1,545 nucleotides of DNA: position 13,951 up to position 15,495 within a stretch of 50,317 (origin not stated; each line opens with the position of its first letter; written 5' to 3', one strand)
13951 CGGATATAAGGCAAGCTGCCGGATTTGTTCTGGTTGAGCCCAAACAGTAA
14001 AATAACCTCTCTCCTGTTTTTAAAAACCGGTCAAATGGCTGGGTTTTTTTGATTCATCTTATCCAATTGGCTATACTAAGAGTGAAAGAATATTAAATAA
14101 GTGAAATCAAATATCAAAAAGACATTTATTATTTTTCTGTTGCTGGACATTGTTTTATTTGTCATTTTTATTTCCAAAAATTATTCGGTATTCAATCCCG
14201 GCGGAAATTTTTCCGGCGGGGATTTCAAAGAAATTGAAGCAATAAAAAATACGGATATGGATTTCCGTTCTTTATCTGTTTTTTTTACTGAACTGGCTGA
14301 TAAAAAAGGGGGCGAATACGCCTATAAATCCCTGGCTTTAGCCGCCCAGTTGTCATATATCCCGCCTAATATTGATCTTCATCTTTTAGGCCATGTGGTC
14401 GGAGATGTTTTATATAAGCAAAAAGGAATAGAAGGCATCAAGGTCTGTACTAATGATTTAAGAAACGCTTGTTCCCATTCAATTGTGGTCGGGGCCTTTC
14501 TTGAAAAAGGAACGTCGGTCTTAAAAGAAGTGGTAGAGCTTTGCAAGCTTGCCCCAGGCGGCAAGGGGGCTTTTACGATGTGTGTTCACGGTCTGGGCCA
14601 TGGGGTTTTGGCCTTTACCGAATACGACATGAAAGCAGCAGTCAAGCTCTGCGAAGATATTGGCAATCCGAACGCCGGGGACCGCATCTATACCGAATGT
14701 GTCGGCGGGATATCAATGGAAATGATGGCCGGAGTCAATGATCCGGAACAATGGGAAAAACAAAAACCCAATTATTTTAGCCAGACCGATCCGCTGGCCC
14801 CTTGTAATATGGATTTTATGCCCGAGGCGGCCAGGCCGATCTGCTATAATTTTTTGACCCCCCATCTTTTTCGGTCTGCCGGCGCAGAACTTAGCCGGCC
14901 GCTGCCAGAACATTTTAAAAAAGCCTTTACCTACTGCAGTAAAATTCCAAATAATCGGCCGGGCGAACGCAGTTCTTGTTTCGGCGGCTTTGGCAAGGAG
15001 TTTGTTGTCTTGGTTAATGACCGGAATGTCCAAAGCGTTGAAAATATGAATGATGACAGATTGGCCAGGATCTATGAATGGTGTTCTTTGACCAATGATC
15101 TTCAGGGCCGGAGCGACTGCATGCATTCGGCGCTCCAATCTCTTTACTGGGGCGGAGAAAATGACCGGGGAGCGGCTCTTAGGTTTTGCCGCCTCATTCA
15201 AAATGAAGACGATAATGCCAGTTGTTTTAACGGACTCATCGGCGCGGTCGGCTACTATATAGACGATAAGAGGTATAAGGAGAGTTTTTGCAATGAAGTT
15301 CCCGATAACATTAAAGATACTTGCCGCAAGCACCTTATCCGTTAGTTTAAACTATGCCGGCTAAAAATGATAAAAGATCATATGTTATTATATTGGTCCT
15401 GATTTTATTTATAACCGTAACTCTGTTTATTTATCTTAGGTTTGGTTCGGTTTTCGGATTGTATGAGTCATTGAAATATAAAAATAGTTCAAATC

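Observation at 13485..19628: Six-gene cluster of unknowns: two cupredoxin-like proteins flanking three tandem Cys/His-rich paralogues and a polytopic membrane protein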

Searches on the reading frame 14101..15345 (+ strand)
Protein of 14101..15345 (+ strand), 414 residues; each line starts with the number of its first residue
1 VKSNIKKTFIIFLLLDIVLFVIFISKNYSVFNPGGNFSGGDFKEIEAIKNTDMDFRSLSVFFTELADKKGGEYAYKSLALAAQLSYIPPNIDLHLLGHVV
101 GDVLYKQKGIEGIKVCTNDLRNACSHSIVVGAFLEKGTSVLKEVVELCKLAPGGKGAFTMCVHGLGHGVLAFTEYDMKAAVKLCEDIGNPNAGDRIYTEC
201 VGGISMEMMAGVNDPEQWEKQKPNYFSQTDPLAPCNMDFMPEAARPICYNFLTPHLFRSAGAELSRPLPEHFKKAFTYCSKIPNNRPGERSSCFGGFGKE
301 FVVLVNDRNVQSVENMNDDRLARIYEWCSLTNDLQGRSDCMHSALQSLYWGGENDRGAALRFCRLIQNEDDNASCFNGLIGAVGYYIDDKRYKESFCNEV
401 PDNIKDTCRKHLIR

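Call 3: search_protein_families(library=pfam, proteins=[window:14101-15345:+], max_evalue=1)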
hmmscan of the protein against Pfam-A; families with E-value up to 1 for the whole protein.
window:14101-15345:+ (414 aa): 1 family
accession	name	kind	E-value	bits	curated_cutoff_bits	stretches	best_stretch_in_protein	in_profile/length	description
PF19082.5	DUF5773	-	0.082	13.5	25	1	305-377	11-77/177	Family of unknown function (DUF5773)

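Call 4: search_protein_families(library=ncbifam, proteins=[window:14101-15345:+], max_evalue=1)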
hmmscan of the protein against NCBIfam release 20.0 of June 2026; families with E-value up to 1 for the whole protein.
window:14101-15345:+ (414 aa): 0 families

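Call 10: search_solved_structures(query=window:14101-15345:+, max_evalue=10)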
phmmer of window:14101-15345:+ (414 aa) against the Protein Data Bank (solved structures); distinct sequences matched with E-value up to 10: 1.
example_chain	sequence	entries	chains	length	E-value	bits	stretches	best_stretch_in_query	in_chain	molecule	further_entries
6eoa_A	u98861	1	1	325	0.52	12.3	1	249-338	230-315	Phosphopantothenoylcysteine decarboxylase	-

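Call 13: find_homologous_proteins(query=window:14101-15345:+)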
Query window:14101-15345:+ (414 aa): 1045 proteins with E <= 0.001 among 5116 candidates; the best 120 are listed.
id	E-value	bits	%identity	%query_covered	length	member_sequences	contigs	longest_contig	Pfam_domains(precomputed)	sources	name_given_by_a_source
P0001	1.5e-288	975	100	100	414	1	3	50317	-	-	-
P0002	3.5e-225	766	79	100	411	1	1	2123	-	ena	-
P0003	7.8e-199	679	69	100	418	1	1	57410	-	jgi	jgi:hypothetical protein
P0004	6.8e-169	580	63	91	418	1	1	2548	-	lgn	-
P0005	1.4e-164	566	62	90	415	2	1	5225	-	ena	-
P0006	1.7e-164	566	59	99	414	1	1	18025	-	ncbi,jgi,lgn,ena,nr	ncbi:MAG TPA: hypothetical protein VD998_01770 [Verrucomicrobiae bacterium]|nr:hypothetical protein 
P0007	3.3e-163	562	61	90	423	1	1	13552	-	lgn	-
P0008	4.7e-163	561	53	99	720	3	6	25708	-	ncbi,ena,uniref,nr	ncbi:hypothetical protein A2818_00910 [Candidatus Nomurabacteria bacterium RIFCSPHIGHO2_01_FULL_40_1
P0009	2.3e-162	559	59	95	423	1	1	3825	-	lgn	-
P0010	2.1e-157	542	55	98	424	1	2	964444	-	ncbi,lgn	ncbi:MAG: hypothetical protein WDN47_00350 [Candidatus Doudnabacteria bacterium]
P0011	1.9e-156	539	57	98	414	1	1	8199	-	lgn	-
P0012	7.6e-156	537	55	100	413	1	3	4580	-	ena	-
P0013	5.0e-154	531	57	96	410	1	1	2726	-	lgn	-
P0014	1.2e-150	520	54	97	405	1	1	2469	-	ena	-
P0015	1.4e-148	513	52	98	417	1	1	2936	-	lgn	-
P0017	6.5e-147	508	55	92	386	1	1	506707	-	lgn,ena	-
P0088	8.7e-127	442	48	90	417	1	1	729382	-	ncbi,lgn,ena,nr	ncbi:MAG: hypothetical protein KJI72_01480 [Patescibacteria group bacterium]|nr:hypothetical protein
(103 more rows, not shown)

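Call 14: find_encoding_contigs(protein=P0010, flank=8000, max_places=2)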
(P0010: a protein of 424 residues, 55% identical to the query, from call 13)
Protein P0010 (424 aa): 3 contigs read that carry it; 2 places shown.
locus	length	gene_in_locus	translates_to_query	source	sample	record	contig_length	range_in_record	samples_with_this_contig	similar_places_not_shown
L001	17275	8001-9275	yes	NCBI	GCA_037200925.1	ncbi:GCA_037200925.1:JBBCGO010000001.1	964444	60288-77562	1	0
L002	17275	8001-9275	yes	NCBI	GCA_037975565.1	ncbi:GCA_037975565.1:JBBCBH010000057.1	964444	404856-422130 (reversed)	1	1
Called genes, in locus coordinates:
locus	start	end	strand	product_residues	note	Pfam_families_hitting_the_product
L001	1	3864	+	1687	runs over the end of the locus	-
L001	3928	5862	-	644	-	PF00009:GTP_EFTU, PF01926:MMR_HSR1 (weak), PF03144:GTP_EFTU_D2, PF22042:EF-G_D2, PF00679:EFG_C, PF21018:BipA_C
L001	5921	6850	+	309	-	PF02368:Big_2 (weak), PF15711:ILEI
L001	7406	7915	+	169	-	-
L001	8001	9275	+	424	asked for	-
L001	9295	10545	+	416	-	-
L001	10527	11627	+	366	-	-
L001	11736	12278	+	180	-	-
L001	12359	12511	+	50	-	PF19451:DUF5989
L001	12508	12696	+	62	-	-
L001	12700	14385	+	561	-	PF02543:Carbam_trans_N, PF16861:Carbam_trans_C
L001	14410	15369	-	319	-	PF13472:Lipase_GDSL_2 (faint)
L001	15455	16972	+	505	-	PF13473:Cupredoxin_1 (weak)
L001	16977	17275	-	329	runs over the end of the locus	PF00657:Lipase_GDSL (faint), PF13472:Lipase_GDSL_2 (faint)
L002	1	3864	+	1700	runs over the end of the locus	-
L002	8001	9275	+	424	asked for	-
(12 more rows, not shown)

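Call 15: find_encoding_contigs(protein=P0088, flank=8000, max_places=2)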
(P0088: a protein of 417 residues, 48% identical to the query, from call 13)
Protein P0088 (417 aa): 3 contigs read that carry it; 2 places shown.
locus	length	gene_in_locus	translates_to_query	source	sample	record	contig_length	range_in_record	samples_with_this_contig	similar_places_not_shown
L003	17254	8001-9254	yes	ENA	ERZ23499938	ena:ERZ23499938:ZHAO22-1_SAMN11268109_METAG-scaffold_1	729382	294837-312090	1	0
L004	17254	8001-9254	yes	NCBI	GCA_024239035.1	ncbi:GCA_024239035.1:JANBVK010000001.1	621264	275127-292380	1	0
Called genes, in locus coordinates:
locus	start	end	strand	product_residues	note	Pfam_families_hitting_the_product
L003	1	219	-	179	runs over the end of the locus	PF10502:Peptidase_S26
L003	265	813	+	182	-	PF01195:Pept_tRNA_hydro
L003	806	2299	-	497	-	-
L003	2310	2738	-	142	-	-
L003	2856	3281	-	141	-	-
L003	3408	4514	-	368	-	-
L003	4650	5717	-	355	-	-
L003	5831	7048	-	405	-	-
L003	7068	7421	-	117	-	PF12840:HTH_20 (weak), PF01022:HTH_5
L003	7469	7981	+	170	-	-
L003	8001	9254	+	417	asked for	-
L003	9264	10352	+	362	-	-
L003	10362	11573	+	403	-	-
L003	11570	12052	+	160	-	-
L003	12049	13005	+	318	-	-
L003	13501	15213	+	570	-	PF02543:Carbam_trans_N, PF16861:Carbam_trans_C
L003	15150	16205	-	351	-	PF13472:Lipase_GDSL_2 (faint), PF00657:Lipase_GDSL (faint)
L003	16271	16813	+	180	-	-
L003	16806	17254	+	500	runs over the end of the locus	PF13473:Cupredoxin_1 (weak)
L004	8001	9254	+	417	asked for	-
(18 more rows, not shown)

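Call 16: find_encoding_contigs(protein=P0017, flank=8000, max_places=2)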
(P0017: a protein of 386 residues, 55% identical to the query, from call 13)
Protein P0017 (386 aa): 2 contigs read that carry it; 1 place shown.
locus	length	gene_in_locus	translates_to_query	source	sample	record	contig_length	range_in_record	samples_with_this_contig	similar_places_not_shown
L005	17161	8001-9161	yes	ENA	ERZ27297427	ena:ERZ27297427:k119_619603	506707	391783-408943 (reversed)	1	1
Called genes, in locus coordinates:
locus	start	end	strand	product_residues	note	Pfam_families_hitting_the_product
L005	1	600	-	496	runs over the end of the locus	PF01743:PolyA_pol, PF12627:PolyA_pol_RNAbd, PF01966:HD, PF13735:tRNA_NucTran2_2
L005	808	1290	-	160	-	PF07963:N_methyl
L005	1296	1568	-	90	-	-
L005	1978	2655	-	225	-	-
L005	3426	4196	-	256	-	PF03372:Exo_endo_phos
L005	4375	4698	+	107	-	-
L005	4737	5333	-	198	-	-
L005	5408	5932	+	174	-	PF13302:Acetyltransf_3, PF00583:Acetyltransf_1 (weak)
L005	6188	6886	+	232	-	-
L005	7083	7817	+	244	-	-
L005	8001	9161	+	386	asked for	-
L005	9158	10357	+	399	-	-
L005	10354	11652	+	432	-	-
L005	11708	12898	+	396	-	-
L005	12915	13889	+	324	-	-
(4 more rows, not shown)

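Call 20: search_protein_families(library=phrogs, proteins=[window:14101-15345:+], max_evalue=0.1)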
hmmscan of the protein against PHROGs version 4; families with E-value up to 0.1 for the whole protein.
window:14101-15345:+ (414 aa): 0 families

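Call 36: predict_structure(alignment_id=A1)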
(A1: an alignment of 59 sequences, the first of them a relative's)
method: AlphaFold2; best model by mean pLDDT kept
length: 414 residues; sequences in the alignment: 59
mean_pLDDT: 93.6   pTM: 0.85
mean pLDDT of the five models: 93.6, 92.4, 92.3, 92.1, 92.0
residues with pLDDT >= 90: 357; 70-90: 41; 50-70: 7; < 50: 9
segments of 3 or more residues with pLDDT < 50: 29-36
pLDDT, mean of each block of 10 residues (from residue 1): 81 96 71 49 95 96 98 95 90 94 97 92 94 95 96 90 97 98 96 92 97 94 97 98 97 97 96 98 98 98 92 92 98 98 97 92 98 98 95 98 98 92
secondary structure, 60 per line:
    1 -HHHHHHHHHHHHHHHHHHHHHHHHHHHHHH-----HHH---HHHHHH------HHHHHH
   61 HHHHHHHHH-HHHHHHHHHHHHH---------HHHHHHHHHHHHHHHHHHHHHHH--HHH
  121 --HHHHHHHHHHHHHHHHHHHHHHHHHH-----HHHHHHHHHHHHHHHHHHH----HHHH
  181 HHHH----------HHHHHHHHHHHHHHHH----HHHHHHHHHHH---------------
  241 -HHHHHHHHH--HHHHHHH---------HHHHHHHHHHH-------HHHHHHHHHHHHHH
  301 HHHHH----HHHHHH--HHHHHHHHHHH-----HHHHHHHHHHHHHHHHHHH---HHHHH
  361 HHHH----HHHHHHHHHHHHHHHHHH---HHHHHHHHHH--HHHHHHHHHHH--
elements in order: H2-31 H43-48 H55-69 H71-83 H93-115 H123-148 H154-172 H177-184 H195-210 H215-225 H242-250 H253-259 H269-279 H287-305 H310-315 H318-328 H334-352 H356-364 H369-386 H390-399 H402-412

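Call 38: fold_search(model_id=the predicted structure, library=pdb)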
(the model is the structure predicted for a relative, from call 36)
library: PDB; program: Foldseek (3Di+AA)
matches with E <= 10: 1037; with E <= 0.001: 0
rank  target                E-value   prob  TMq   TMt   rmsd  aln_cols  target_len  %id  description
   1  2jdq_A                1.2e-02  0.93  0.21  0.21  20.6       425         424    8  C-terminal domain of influenza A virus polymerase PB2 subunit in complex with human importin alpha5 (released 2007-02-27)
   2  7evn_C                1.2e-02  0.91  0.22  0.14  20.1       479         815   10  The cryo-EM structure of the DDX42-SF3b complex (released 2022-08-03)
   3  7rdr_A                1.2e-02  0.69  0.17  0.16  18.4       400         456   12  Circular tandem repeat protein with novel repeat topology and enhanced subunit contact surfaces (released 2021-09-01)
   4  2jdq_B                1.8e-02  0.90  0.21  0.21  20.5       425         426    8  C-terminal domain of influenza A virus polymerase PB2 subunit in complex with human importin alpha5 (released 2007-02-27)
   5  4oo6_A                2.2e-02  0.95  0.24  0.14  17.9       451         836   12  Crystal structure of human KAP-beta2 bound to the NLS of HCC1 (Hepato Cellular Carcinoma protein 1) (released 2014-02-12)
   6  5orm                  2.4e-02  0.84  0.18  0.21  21.8       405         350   14  Crystal structure of designed cPPR-Telo1 (released 2018-06-20)
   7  3tj3_A                2.4e-02  0.84  0.20  0.20  20.9       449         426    8  Structure of importin a5 bound to the N-terminus of Nup50 (released 2011-11-30)
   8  4rv1_F                2.5e-02  0.90  0.22  0.22  18.5       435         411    9  Crystal Structure of Engineered Protein. Northeast Structural Genomics Consortium (NESG) Target OR497. (released 2014-12-10)
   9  6en4_C                2.5e-02  0.84  0.20  0.13  19.1       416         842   12  SF3b core in complex with a splicing modulator (released 2018-06-20)
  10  8ga7                  2.6e-02  0.35  0.14  0.12  23.9       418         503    9  Geometrically programmable nanomaterial construction using regularized protein building blocks (released 2024-03-13)
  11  4rv1_D                2.7e-02  0.90  0.22  0.22  19.1       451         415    8  Crystal Structure of Engineered Protein. Northeast Structural Genomics Consortium (NESG) Target OR497. (released 2014-12-10)
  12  9mg8_B                2.8e-02  0.25  0.10  0.11  23.2       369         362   13  Crystal Structure of b-iTHR-110 (released 2025-12-17)
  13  5j3v_B                2.9e-02  0.69  0.18  0.11  21.3       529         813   10  Crystal structure of human Karyopherin-beta2 bound to the histone H3 tail (released 2016-09-21)
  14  2h4m_B                3.3e-02  0.90  0.23  0.15  17.6       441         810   12  Karyopherin Beta2/Transportin-M9NLS (released 2006-10-24)
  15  4rv1_B                3.4e-02  0.89  0.22  0.22  19.8       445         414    9  Crystal Structure of Engineered Protein. Northeast Structural Genomics Consortium (NESG) Target OR497. (released 2014-12-10)
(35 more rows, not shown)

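Call 42: find_related_loci(query=A1, collection=genome_contigs, flank=10000)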
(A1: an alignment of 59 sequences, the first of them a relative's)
Query A1 (414 aa) in genome_contigs; peptide patterns used: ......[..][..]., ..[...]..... (x = any residue, [..] = any of these).
130 stretches matched a pattern; 117 encode a relative of the query (tblastn E <= 1e-3); the best 80 are kept; 80 distinct loci.
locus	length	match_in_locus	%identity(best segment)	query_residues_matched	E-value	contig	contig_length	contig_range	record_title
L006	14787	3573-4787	59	4-412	1e-166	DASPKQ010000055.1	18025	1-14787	MAG TPA_asm: Verrucomicrobiia bacterium isolate SMAG_U12040 k141_579175, whole genome shotgun sequence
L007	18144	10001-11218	54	3-412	1e-146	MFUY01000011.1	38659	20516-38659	MAG: Candidatus Nomurabacteria bacterium RIFCSPLOWO2_01_FULL_41_12 rifcsplowo2_01_scaffold_1862, whole genome shotgun se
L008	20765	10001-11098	51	41-412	6e-132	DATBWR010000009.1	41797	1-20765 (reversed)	MAG TPA_asm: Candidatus Nanoarchaeia archaeon isolate SMAG_U7546 k141_508057, whole genome shotgun sequence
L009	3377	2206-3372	47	9-408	1e-135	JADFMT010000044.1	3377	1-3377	MAG: Patescibacteria group bacterium isolate B5T1B11 B5T1B11_NODE7482, whole genome shotgun sequence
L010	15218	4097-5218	48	35-412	1e-129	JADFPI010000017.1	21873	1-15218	MAG: Patescibacteria group bacterium isolate B72T1L10 B72T1L10_NODE3216, whole genome shotgun sequence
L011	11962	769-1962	48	7-408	2e-128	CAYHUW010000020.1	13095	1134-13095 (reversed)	MAG TPA_asm: uncultured Candidatus Saccharibacteria bacterium isolate ERP119705_co17_1001 genome assembly, contig: NODE_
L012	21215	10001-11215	47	6-414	6e-128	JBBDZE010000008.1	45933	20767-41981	MAG: Candidatus Spechtbacterales bacterium isolate LejiaD_54_15 Lejia_D_1360_length_45933_cov_8, whole genome shotgun se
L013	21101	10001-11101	49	44-413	6e-128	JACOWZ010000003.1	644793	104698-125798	MAG: Candidatus Colwellbacteria bacterium isolate NC_groundwater_140_Ag_S-0.1um_43_21 S4_GD2017_2_S1_scaffold_1, whole g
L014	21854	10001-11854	48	42-413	1e-127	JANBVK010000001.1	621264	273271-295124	MAG: Patescibacteria group bacterium isolate AMOR_Bin_147 NODE_1_length_621264_cov_13.613588, whole genome shotgun seque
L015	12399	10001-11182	46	18-412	4e-126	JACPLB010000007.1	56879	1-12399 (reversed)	MAG: Candidatus Kaiserbacteria bacterium isolate NC_groundwater_510_Ag_S-0.1um_48_15 S35_SO-1_scaffold_338995, whole gen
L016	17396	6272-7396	49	36-413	4e-126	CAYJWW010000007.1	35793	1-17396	MAG TPA_asm: uncultured Candidatus Saccharibacteria bacterium isolate ERP125453_co1_514 genome assembly, contig: NODE_93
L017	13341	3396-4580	45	12-409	1e-125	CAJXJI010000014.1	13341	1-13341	TPA_asm: uncultured bacterium isolate SRR5494785_bin.37_MetaBAT_v2.12.1_MAG genome assembly, contig: NODE_1982_length_13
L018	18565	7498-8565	50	43-402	8e-125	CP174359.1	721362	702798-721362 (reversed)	MAG: Patescibacteria group bacterium UBA2163 chromosome, complete genome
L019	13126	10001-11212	46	2-408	3e-124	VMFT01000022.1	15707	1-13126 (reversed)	MAG: Parcubacteria group bacterium Gr01-1014_29 G01um101429_scaffold_1137, whole genome shotgun sequence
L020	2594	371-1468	48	44-413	4e-130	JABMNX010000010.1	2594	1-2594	MAG: Candidatus Kaiserbacteria bacterium isolate bin.102 k141_1111327, whole genome shotgun sequence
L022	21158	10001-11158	46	10-413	9e-123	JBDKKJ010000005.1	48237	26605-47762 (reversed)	MAG: Candidatus Parcubacteria bacterium isolate gunnisonriver_2019_sw_WHONDRS-S19S_0062_B_bin.4 scaffold_1283597, whole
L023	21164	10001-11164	47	15-408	3e-122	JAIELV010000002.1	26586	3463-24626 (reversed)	MAG: Patescibacteria group bacterium isolate co.spades.CONCOCT.1kb_121 c_000000000130, whole genome shotgun sequence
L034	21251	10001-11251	43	8-413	5e-117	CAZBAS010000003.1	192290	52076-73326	MAG TPA_asm: uncultured Candidatus Saccharibacteria bacterium isolate SRP278252_co1_116 genome assembly, contig: NODE_53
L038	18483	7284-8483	43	2-412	4e-116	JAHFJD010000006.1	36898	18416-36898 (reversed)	MAG: Candidatus Doudnabacteria bacterium isolate nzgw378 NODE_667_length_36899_cov_4.173120, whole genome shotgun sequen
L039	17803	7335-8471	45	33-412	7e-116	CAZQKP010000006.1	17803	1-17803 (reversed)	MAG TPA_asm: uncultured Candidatus Saccharibacteria bacterium isolate SRP273308_co1_145 genome assembly, contig: NODE_34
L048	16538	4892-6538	49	48-386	7e-112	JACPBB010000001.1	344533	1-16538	MAG: Parcubacteria group bacterium isolate NC_groundwater_246_Ag_S-0.2um_42_13 S5_GD2017_2_S2_scaffold_4, whole genome s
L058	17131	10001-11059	45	55-412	2e-109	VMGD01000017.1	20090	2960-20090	MAG: Microgenomates group bacterium Gr01-1014_7 G01um10147_scaffold_789, whole genome shotgun sequence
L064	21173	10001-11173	41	6-408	8e-108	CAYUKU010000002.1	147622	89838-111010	MAG TPA_asm: uncultured Gammaproteobacteria bacterium isolate binchicken_co58_53 genome assembly, contig: NODE_87_length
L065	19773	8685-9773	43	42-408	2e-107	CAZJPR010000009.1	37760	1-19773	MAG TPA_asm: uncultured Candidatus Saccharibacteria bacterium isolate SRP342105_co1_233 genome assembly, contig: NODE_13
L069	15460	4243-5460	41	1-413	1e-106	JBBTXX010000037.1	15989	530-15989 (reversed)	MAG: Patescibacteria group bacterium isolate H51-bin051 H51_bin051_000000000037, whole genome shotgun sequence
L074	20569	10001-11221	41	6-413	1e-104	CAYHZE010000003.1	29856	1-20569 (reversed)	MAG TPA_asm: uncultured Candidatus Saccharibacteria bacterium isolate ERP119705_co17_184 genome assembly, contig: NODE_1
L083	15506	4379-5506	43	35-413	2e-100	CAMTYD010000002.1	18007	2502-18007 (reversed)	MAG: uncultured Parcubacteria group bacterium isolate G02_MAG_00011 genome assembly, contig: G02_MAG_00011_000000000002,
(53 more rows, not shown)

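Call 50: search_solved_structures(query=A1, max_evalue=10)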
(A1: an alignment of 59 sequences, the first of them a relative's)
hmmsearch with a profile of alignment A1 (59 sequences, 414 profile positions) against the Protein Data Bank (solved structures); distinct sequences matched with E-value up to 10: 2.
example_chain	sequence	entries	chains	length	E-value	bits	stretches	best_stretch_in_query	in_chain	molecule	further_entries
6qly_A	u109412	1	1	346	0.11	14.1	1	29-121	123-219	E3 ubiquitin-protein ligase MYLIP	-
7n85_M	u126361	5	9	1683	2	10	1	325-404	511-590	Nucleoporin NUP192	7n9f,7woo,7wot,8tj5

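Call 51: search_protein_families(library=pfam, proteins=[L008:13763-15397:-, L034:12614-14245:-, L038:13906-15501:-, L039:11383-12978:+, L058:4086-5513:+, L074:13611-15254:+], max_evalue=0.1)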
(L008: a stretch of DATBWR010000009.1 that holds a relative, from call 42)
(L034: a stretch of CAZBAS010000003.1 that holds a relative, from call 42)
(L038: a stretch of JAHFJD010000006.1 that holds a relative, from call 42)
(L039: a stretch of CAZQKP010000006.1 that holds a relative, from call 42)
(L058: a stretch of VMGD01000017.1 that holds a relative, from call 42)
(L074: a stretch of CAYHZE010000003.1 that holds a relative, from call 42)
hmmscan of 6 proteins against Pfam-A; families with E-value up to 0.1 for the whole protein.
L008:13763-15397:- (544 aa): 1 family
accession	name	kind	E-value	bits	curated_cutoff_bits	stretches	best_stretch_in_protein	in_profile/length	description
PF13231.12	PMT_2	-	0.0097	16.6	26.1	1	76-223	3-149/160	Dolichyl-phosphate-mannose-protein mannosyltransferase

L034:12614-14245:- (543 aa): 0 families

L038:13906-15501:- (531 aa): 1 family
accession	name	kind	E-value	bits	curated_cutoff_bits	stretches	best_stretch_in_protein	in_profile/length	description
PF13231.12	PMT_2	-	3.1e-05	24.7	26.1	1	64-207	3-145/160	Dolichyl-phosphate-mannose-protein mannosyltransferase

L039:11383-12978:+ (531 aa): 1 family
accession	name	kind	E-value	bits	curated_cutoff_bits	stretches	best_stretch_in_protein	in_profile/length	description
PF13231.12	PMT_2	-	0.00011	22.9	26.1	1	78-226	7-155/160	Dolichyl-phosphate-mannose-protein mannosyltransferase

L058:4086-5513:+ (475 aa): 1 family
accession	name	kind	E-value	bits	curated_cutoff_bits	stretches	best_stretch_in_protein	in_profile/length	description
PF13231.12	PMT_2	-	0.0024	18.5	26.1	1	69-213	3-145/160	Dolichyl-phosphate-mannose-protein mannosyltransferase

L074:13611-15254:+ (547 aa): 1 family
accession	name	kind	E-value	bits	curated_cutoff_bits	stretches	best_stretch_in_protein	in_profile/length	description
PF13231.12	PMT_2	-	4.3e-05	24.2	26.1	1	82-233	3-155/160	Dolichyl-phosphate-mannose-protein mannosyltransferase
